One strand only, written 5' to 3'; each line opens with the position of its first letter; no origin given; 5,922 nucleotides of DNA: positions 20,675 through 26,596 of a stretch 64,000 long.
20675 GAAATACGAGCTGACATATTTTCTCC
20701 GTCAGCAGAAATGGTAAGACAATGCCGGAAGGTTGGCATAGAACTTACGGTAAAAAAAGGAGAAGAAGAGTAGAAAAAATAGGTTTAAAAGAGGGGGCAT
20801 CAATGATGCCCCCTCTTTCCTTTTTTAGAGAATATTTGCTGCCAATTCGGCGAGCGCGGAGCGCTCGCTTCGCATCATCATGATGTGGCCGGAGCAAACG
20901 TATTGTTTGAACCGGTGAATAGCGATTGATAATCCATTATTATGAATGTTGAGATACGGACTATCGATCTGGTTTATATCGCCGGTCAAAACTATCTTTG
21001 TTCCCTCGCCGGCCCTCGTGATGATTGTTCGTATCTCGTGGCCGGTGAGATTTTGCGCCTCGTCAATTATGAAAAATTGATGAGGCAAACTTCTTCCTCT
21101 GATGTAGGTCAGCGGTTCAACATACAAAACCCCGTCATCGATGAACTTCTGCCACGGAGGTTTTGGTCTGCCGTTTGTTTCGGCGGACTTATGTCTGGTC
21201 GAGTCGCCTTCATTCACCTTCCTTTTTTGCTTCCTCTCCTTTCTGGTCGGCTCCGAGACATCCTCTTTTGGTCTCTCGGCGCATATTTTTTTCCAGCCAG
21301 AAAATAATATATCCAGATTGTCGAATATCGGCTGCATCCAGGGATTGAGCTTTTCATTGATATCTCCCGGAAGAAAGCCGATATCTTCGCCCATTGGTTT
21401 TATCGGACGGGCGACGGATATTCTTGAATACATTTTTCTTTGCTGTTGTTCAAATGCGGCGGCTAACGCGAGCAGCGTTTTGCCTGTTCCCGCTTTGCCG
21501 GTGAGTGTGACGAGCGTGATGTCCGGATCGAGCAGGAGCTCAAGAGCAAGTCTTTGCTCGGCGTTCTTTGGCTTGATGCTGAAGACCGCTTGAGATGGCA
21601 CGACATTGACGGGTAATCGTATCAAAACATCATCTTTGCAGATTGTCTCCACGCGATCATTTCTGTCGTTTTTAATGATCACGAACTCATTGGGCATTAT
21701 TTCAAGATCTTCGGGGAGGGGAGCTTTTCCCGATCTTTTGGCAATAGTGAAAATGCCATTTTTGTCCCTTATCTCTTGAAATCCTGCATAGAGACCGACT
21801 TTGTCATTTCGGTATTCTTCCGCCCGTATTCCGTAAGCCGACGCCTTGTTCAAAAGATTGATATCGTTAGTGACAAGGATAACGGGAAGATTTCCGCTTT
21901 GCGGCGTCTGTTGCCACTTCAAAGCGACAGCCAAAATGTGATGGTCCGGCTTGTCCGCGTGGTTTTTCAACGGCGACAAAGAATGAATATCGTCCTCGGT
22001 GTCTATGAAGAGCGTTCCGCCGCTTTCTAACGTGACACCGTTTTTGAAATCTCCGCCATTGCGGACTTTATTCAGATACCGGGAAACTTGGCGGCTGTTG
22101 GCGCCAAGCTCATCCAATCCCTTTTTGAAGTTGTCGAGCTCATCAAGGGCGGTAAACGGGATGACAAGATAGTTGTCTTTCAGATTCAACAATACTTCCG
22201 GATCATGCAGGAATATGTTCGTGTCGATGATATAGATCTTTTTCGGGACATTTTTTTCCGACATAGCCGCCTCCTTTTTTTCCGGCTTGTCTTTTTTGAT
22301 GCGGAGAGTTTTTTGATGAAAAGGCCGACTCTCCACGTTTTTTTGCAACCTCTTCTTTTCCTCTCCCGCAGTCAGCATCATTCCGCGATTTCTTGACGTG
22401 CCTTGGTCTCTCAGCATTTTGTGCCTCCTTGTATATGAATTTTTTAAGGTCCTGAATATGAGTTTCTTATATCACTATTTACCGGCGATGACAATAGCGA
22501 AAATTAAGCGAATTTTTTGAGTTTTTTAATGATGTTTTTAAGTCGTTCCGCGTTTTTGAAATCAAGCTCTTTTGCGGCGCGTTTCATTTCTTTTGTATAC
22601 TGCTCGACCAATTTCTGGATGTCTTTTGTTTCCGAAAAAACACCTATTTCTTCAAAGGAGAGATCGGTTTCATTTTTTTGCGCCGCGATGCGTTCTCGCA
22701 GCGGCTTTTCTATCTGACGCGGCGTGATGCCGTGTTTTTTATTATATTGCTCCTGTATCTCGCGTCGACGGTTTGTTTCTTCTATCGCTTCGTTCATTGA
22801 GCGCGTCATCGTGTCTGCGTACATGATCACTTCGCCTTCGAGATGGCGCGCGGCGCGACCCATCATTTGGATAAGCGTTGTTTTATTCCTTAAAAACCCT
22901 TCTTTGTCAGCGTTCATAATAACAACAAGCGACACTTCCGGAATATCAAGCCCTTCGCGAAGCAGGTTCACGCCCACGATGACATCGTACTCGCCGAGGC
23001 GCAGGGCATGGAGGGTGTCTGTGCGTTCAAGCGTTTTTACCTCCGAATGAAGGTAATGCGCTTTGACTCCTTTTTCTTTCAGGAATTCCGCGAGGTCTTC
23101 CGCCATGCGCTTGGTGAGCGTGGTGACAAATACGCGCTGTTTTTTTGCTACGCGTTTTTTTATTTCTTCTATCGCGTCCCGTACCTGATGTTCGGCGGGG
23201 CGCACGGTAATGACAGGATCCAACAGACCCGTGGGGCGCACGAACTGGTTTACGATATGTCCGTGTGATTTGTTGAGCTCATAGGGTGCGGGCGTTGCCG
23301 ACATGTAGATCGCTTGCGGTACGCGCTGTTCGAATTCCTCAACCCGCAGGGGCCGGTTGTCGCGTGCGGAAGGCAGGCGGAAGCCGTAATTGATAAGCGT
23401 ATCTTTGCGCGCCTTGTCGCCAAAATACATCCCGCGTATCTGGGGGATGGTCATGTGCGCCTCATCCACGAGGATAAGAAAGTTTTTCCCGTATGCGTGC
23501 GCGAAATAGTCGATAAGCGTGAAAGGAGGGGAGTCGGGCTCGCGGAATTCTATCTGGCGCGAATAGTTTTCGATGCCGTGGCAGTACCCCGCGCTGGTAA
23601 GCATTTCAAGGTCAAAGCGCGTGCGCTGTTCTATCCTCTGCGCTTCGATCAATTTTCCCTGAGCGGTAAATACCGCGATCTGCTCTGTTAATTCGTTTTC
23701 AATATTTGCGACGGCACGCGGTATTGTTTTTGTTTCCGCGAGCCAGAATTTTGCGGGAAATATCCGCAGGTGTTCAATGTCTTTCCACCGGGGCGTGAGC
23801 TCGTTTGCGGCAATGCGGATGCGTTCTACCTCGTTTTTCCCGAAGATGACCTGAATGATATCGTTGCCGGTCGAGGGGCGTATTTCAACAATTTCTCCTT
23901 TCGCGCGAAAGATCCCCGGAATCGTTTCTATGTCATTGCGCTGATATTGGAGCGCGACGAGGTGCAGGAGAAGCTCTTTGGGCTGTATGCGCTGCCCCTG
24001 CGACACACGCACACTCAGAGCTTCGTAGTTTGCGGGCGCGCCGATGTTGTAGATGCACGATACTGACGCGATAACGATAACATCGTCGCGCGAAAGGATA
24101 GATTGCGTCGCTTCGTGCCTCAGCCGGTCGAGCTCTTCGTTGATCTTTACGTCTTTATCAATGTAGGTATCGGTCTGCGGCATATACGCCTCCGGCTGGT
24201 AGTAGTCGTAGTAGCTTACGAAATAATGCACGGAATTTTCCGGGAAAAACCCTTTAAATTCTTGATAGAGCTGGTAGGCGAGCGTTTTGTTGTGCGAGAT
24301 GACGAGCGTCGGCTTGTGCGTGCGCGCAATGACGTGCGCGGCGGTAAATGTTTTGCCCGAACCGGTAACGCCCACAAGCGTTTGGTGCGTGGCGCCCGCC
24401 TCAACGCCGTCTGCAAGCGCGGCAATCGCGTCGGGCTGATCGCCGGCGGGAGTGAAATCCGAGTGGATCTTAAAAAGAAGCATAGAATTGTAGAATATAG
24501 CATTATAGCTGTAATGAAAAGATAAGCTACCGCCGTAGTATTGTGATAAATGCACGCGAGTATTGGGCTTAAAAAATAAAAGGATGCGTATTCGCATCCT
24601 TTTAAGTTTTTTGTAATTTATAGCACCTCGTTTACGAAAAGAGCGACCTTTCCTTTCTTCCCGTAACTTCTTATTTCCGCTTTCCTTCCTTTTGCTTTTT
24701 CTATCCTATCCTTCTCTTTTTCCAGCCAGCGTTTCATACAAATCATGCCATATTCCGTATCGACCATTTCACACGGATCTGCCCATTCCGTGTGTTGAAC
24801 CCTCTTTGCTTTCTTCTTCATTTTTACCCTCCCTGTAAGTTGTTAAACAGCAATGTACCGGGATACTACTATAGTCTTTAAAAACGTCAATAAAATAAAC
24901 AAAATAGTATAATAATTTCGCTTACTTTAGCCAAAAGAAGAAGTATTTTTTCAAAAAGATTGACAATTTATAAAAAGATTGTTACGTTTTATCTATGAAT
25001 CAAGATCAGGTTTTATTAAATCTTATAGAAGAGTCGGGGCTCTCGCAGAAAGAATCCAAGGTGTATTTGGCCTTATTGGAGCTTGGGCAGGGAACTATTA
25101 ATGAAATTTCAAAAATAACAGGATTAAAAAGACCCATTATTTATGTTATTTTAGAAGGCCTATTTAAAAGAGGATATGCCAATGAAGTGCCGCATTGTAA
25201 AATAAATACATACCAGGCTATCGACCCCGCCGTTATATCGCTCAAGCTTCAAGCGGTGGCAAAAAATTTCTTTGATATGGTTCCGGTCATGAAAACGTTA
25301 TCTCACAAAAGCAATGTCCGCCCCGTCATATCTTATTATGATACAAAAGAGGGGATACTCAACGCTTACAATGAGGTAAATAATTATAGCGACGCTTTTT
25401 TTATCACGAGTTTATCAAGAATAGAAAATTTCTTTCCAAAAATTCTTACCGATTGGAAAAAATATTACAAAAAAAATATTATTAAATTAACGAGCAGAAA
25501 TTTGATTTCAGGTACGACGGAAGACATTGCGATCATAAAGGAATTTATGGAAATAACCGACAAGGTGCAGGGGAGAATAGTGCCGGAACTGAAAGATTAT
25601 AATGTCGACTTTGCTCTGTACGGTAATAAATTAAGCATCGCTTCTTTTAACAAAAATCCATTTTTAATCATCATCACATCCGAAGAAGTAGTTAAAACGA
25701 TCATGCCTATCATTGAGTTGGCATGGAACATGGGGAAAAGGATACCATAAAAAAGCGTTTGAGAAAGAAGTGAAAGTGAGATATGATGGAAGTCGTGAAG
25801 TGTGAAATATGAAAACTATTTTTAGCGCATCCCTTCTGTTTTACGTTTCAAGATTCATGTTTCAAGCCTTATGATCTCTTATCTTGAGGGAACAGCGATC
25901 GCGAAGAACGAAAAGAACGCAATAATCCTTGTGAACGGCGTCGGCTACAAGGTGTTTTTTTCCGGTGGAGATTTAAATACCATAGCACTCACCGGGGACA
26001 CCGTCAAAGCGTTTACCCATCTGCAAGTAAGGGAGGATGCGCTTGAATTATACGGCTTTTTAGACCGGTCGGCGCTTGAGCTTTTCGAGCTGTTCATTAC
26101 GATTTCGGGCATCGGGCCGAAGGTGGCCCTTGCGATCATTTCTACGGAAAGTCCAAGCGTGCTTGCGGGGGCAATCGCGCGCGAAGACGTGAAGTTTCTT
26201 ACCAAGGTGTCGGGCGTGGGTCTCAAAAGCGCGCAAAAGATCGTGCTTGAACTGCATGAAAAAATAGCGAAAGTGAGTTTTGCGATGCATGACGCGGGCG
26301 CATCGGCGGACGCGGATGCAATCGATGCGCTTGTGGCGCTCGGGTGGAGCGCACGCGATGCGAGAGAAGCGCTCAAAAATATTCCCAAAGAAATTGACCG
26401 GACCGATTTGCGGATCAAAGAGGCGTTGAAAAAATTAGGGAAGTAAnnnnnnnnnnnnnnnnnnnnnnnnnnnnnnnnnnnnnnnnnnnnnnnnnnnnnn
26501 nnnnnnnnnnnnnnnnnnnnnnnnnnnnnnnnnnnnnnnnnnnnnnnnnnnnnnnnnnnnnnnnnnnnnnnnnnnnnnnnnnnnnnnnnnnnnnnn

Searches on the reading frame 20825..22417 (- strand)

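Call 8: search_protein_families(library=pfam, proteins=[window:20825-22417:-], max_evalue=0.0001)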
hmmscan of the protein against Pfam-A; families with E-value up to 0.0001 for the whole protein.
window:20825-22417:- (530 aa): 6 families
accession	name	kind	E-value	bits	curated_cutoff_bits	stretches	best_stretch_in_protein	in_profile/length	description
PF02562.22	PhoH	-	1.6e-45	155.6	27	1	281-510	2-182/205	PhoH-like protein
PF13638.12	PIN_4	-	2.6e-30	105.8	21.9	1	62-203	1-132/132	PIN domain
PF13604.12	AAA_30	-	4.8e-09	36.7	27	0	445-486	88-130/191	AAA domain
PF13245.12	AAA_19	-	1.1e-05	26.1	25.1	0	440-484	85-129/134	AAA domain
PF00004.35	AAA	-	4e-05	24.5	21.2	0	304-325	2-23/131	ATPase family associated with various cellular activities (AAA)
PF13401.12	AAA_22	-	5.8e-05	23.8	27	0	442-479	82-122/130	AAA domain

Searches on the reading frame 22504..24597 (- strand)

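Call 8: search_protein_families(library=pfam, proteins=[window:22504-24597:-], max_evalue=0.0001)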
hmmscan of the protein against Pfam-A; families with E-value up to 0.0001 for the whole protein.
window:22504-24597:- (697 aa): 5 families
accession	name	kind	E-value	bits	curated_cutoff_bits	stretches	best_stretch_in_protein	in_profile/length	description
PF12344.14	UvrB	-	2.3e-22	79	27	1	592-633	1-42/43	Ultra-violet resistance protein B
PF00271.37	Helicase_C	-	2.4e-20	73.2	23.5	1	478-585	9-109/110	Helicase conserved C-terminal domain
PF17757.6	UvrB_inter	-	1.4e-17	64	22.9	1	197-283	2-89/91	UvrB interaction domain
PF04851.21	ResIII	-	3.4e-13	50.3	22.5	1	52-124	6-83/164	Type III restriction enzyme, res subunit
PF00270.35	DEAD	-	5e-07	30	26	0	71-120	16-71/167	DEAD/DEAH box helicase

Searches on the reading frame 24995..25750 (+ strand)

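Call 8: search_protein_families(library=pfam, proteins=[window:24995-25750:+], max_evalue=0.0001)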
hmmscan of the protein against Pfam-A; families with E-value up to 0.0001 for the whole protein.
window:24995-25750:+ (251 aa): 1 family
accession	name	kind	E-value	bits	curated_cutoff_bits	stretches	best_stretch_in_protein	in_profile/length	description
PF01978.25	TrmB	-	8e-14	51.7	25.6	1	14-78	4-67/68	Sugar-specific transcriptional regulator TrmB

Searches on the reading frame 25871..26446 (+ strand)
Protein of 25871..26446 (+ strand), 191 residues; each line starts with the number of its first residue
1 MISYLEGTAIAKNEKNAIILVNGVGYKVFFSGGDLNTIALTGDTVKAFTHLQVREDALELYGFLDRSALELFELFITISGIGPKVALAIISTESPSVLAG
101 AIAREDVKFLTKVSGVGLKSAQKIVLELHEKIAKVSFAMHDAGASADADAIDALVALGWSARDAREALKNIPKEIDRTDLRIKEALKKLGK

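Call 8: search_protein_families(library=pfam, proteins=[window:25871-26446:+], max_evalue=0.0001)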
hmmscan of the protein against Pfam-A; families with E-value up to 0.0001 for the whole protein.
window:25871-26446:+ (191 aa): 4 families
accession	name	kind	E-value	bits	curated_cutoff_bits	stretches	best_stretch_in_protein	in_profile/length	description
PF01330.27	RuvA_N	-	1.4e-19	70.4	23.6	1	1-62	1-61/61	RuvA N terminal domain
PF14520.12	HHH_5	-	1.8e-15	57.6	27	1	72-129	1-56/57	Helix-hairpin-helix domain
PF07499.19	RuvA_C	-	2.1e-09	38.2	24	1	148-189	4-46/47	RuvA, C-terminal domain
PF00633.29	HHH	-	1.5e-05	25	24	0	76-91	14-29/30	Helix-hairpin-helix motif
